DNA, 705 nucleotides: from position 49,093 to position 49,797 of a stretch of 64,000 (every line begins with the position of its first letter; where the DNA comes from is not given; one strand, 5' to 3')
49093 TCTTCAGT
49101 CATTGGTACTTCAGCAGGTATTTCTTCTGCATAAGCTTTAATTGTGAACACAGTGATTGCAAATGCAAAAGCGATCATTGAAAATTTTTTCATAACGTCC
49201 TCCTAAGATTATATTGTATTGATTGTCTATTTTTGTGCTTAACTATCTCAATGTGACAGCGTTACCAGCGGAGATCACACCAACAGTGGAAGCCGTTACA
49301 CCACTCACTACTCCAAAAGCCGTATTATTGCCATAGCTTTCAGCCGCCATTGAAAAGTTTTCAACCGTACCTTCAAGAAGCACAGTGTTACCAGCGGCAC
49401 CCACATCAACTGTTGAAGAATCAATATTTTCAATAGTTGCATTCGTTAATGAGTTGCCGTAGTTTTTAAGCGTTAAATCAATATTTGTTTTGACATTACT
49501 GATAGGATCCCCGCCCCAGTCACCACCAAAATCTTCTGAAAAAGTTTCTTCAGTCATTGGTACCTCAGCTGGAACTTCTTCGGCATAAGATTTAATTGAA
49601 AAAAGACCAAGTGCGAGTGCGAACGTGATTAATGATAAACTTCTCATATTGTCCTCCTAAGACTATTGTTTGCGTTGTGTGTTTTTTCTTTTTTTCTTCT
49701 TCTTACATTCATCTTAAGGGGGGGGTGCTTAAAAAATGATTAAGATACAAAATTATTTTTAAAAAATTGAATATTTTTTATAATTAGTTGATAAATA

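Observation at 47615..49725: Four tandem curlin-repeat-like small secreted proteins downstream of a G8 homopolymer, next to the rpsT-dnaA region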

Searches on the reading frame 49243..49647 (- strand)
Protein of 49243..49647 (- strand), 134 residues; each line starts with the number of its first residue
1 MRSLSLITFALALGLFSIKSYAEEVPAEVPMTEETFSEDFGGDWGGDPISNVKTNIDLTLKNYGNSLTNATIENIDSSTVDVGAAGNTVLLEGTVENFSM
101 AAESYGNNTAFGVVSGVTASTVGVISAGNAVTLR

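Call 3: search_protein_families(library=pfam, proteins=[window:49243-49647:-], max_evalue=10)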
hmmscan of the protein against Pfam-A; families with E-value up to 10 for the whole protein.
window:49243-49647:- (134 aa): 0 families

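Call 4: search_protein_families(library=ncbifam, proteins=[window:49243-49647:-], max_evalue=10)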
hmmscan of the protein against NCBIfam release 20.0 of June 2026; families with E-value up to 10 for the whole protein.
window:49243-49647:- (134 aa): 1 family
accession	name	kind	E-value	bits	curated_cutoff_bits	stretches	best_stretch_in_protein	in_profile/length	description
NF010757.0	PRK14160.1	equivalog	0.12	11.7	184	1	49-78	134-163/211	nucleotide exchange factor GrpE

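Call 6: find_homologous_proteins(query=window:49243-49647:-, max_evalue=0.01)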
Query window:49243-49647:- (134 aa): 5 proteins with E <= 0.01 among 38 candidates.
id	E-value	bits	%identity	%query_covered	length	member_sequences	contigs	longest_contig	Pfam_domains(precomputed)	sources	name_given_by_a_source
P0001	4.6e-77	274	100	100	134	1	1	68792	-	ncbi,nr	ncbi:MAG: hypothetical protein Q8S31_01715 [Alphaproteobacteria bacterium]|nr:hypothetical protein [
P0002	3.2e-69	249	88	100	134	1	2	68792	-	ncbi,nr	ncbi:MAG: hypothetical protein Q8L85_07750 [Alphaproteobacteria bacterium]|nr:hypothetical protein [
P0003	4.1e-66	239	88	100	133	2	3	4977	-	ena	-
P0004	8.0e-56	205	77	100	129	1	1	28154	-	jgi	jgi:hypothetical protein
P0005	1.1e-42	163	64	100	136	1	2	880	-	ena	-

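Call 7: find_homologous_proteins(query=A1, max_evalue=0.1)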
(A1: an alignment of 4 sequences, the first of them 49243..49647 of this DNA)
Query A1 (4 sequences) (134 aa, profile of the alignment): 10 proteins with E <= 0.1 among 932 candidates.
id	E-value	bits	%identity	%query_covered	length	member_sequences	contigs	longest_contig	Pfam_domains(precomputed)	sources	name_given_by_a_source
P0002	2.0e-61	224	88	100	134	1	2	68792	-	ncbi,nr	ncbi:MAG: hypothetical protein Q8L85_07750 [Alphaproteobacteria bacterium]|nr:hypothetical protein [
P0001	2.9e-61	223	100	100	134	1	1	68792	-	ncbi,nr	ncbi:MAG: hypothetical protein Q8S31_01715 [Alphaproteobacteria bacterium]|nr:hypothetical protein [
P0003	1.0e-54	202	88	100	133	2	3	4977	-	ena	-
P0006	6.6e-52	193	36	58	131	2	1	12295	-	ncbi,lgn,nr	ncbi:MAG: hypothetical protein Q8L85_07740 [Alphaproteobacteria bacterium]|nr:hypothetical protein [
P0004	1.7e-50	188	77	100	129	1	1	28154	-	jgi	jgi:hypothetical protein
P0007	3.2e-43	165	45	66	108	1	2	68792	-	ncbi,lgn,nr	ncbi:MAG: hypothetical protein Q8L85_07745 [Alphaproteobacteria bacterium]|nr:hypothetical protein [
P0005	1.2e-38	150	64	100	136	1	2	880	-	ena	-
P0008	1.1e-31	128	31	69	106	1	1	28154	-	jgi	jgi:hypothetical protein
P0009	9.8e-30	121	42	84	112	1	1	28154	-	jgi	jgi:hypothetical protein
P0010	6.4e-29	119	48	66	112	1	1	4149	-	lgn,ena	-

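Call 8: find_encoding_contigs(protein=P0002, flank=10000, max_places=4)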
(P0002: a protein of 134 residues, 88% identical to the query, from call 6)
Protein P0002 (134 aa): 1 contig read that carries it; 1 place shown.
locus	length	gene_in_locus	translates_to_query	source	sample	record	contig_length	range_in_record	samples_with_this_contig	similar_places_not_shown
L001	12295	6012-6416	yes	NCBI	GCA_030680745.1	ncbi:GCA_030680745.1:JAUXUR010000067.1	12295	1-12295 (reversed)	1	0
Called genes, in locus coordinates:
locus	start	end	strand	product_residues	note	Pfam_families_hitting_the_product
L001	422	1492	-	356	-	-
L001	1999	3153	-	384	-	PF00712:DNA_pol3_beta, PF02767:DNA_pol3_beta_2, PF02768:DNA_pol3_beta_3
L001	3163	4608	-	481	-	PF11638:DnaA_N, PF00308:Bac_DnaA, PF01695:IstB_IS21 (faint), PF13173:AAA_14 (faint), PF00004:AAA (weak), PF08299:Bac_DnaA_C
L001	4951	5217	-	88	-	PF01649:Ribosomal_S20p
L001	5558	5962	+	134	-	-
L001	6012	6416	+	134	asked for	-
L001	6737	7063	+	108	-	-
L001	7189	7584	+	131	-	-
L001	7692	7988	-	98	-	-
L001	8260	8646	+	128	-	PF01127:Sdh_cyt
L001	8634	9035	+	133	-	PF01127:Sdh_cyt, PF05328:CybS (weak)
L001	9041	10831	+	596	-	PF00890:FAD_binding_2, PF01134:GIDA (faint), PF02910:Succ_DH_flav_C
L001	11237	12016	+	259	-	PF13085:Fer2_3, PF13183:Fer4_8 (faint), PF13237:Fer4_10, PF13534:Fer4_17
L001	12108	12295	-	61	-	?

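Call 9: find_encoding_contigs(protein=P0004, flank=10000, max_places=4)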
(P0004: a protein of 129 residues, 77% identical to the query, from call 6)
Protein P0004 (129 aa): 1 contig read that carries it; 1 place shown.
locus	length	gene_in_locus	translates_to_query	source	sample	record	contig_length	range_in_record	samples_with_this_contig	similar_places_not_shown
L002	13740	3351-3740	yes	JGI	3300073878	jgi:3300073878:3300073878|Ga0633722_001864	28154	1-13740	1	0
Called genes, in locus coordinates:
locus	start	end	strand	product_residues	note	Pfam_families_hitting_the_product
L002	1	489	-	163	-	?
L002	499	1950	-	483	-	PF11638:DnaA_N, PF00308:Bac_DnaA, PF01695:IstB_IS21 (faint), PF13173:AAA_14 (faint), PF00004:AAA (weak), PF08299:Bac_DnaA_C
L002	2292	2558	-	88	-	PF01649:Ribosomal_S20p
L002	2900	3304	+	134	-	-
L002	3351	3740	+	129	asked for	-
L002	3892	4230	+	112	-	-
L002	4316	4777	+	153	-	-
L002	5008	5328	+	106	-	-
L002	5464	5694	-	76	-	-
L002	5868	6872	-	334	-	-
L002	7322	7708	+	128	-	PF01127:Sdh_cyt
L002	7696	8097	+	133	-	PF01127:Sdh_cyt, PF05328:CybS (weak)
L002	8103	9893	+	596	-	PF00890:FAD_binding_2, PF01134:GIDA (faint), PF02910:Succ_DH_flav_C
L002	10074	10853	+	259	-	PF13085:Fer2_3, PF13183:Fer4_8 (faint), PF13237:Fer4_10, PF13534:Fer4_17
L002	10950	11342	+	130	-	-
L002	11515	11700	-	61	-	-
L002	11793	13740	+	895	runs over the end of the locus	-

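Call 10: find_encoding_contigs(protein=P0003, flank=10000, max_places=4)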
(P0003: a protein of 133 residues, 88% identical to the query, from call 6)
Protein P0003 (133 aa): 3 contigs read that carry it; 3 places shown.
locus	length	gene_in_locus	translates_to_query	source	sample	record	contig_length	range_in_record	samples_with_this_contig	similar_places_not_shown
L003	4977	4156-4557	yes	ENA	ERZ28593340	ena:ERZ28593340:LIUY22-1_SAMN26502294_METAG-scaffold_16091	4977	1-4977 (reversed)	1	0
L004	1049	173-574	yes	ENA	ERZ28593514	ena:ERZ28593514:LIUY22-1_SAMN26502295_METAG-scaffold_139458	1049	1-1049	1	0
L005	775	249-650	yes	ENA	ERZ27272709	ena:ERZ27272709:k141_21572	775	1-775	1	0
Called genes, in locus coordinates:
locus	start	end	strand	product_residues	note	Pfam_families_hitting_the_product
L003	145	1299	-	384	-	PF00712:DNA_pol3_beta, PF02767:DNA_pol3_beta_2, PF02768:DNA_pol3_beta_3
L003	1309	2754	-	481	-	PF11638:DnaA_N, PF00308:Bac_DnaA, PF01695:IstB_IS21 (faint), PF13173:AAA_14 (faint), PF00004:AAA (weak), PF08299:Bac_DnaA_C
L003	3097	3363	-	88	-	PF01649:Ribosomal_S20p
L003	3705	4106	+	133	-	-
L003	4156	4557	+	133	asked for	-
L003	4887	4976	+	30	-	?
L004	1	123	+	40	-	?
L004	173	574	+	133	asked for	-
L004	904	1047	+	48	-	?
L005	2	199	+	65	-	?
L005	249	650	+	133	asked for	-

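Call 11: find_encoding_contigs(protein=P0010, flank=10000, max_places=4)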
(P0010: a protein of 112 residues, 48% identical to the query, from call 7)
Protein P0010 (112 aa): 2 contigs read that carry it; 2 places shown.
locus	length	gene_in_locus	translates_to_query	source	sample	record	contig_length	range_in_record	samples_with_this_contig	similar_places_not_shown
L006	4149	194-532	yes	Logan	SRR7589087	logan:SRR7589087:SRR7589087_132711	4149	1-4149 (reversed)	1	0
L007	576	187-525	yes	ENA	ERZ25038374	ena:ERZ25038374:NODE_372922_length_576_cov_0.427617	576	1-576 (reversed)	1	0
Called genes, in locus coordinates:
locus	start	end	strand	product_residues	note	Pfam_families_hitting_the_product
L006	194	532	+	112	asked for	-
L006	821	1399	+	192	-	PF01575:MaoC_dehydratas, PF13452:FAS1_DH_region (weak)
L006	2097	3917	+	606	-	PF00009:GTP_EFTU, PF22042:EF-G_D2, PF03144:GTP_EFTU_D2, PF00679:EFG_C, PF21018:BipA_C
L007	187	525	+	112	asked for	-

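Call 38: find_related_loci(query=window:49243-49647:-, collection=genome_contigs, flank=10000)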
Query window:49243-49647:- (134 aa) in genome_contigs; peptide patterns used: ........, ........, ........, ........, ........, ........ (x = any residue, [..] = any of these).
311 stretches matched a pattern, but none encodes a relative of the query by tblastn (E <= 1e-3).

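Call 41: find_encoding_contigs(protein=P0001, flank=10000, max_places=2)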
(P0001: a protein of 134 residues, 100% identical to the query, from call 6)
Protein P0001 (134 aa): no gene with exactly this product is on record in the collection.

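Call 42: find_encoding_contigs(protein=P0007, flank=10000, max_places=3)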
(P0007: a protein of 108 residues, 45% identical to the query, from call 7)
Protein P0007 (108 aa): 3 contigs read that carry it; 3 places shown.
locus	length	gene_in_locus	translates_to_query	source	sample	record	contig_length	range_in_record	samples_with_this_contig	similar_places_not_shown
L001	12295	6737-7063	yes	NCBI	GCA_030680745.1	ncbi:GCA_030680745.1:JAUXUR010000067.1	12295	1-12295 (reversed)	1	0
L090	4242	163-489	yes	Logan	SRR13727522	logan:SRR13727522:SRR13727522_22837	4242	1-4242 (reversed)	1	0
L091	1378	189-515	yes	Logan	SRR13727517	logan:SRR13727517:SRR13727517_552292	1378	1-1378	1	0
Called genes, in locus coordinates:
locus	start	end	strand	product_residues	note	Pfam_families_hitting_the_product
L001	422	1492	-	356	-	-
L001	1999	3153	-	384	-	PF00712:DNA_pol3_beta, PF02767:DNA_pol3_beta_2, PF02768:DNA_pol3_beta_3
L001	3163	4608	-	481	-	PF11638:DnaA_N, PF00308:Bac_DnaA, PF01695:IstB_IS21 (faint), PF13173:AAA_14 (faint), PF00004:AAA (weak), PF08299:Bac_DnaA_C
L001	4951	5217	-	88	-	PF01649:Ribosomal_S20p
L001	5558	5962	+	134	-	-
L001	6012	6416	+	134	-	-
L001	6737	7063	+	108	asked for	-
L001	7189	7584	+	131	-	-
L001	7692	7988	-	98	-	-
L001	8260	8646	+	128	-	PF01127:Sdh_cyt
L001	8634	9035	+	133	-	PF01127:Sdh_cyt, PF05328:CybS (weak)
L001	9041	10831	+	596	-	PF00890:FAD_binding_2, PF01134:GIDA (faint), PF02910:Succ_DH_flav_C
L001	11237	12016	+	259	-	PF13085:Fer2_3, PF13183:Fer4_8 (faint), PF13237:Fer4_10, PF13534:Fer4_17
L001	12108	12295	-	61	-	?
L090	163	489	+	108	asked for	-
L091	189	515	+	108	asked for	-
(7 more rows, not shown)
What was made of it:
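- Synteny between rpsT and sdhC holds in four assemblies (calls 8, 9, 10, 42).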

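Call 57: find_related_loci(query=window:49243-49647:-, collection=metagenome_contigs, flank=4000)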
Query window:49243-49647:- (134 aa) in metagenome_contigs; peptide patterns used: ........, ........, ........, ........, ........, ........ (x = any residue, [..] = any of these).
525 stretches matched a pattern, but none encodes a relative of the query by tblastn (E <= 1e-3).

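Call 59: find_encoding_contigs(protein=P0005, flank=3000, max_places=4)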
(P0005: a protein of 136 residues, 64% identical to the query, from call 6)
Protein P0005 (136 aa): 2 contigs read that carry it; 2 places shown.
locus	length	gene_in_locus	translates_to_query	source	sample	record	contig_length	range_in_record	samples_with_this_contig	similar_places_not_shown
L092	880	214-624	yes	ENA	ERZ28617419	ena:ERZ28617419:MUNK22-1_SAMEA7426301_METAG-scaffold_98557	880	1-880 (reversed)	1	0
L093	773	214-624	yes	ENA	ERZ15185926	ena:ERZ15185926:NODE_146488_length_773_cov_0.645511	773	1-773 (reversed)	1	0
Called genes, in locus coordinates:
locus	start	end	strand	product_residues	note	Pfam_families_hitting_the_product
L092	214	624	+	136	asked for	-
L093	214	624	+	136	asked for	-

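Call 67: search_protein_families(library=pfam, proteins=[L002:4316-4777:+, L002:5868-6872:-], max_evalue=1)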
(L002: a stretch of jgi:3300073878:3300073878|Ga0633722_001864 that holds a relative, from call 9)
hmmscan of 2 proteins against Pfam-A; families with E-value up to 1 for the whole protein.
L002:4316-4777:+ (153 aa): 3 families
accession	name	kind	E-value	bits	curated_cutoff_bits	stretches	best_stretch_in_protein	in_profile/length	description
PF10988.14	DUF2807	-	0.0068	16.6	24.2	1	70-149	80-157/181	Putative auto-transporter adhesin, head GIN domain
PF21934.1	Yop-YscD_ppl_3rd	-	0.17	12.1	24.3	1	97-118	17-38/64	YscD/CdsD-like Bon-like domain 3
PF06974.18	WS_DGAT_C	-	0.18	12.3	20.7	1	120-151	65-91/145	WS/DGAT C-terminal domain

L002:5868-6872:- (334 aa): 2 families
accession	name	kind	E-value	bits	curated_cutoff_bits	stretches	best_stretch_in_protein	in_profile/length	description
PF01322.25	Cytochrom_C_2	-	0.041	15.3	26.5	1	103-163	39-99/121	Cytochrome C'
PF24084.1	DUF7369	-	0.17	12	27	0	226-240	32-46/61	Domain of unknown function (DUF7369)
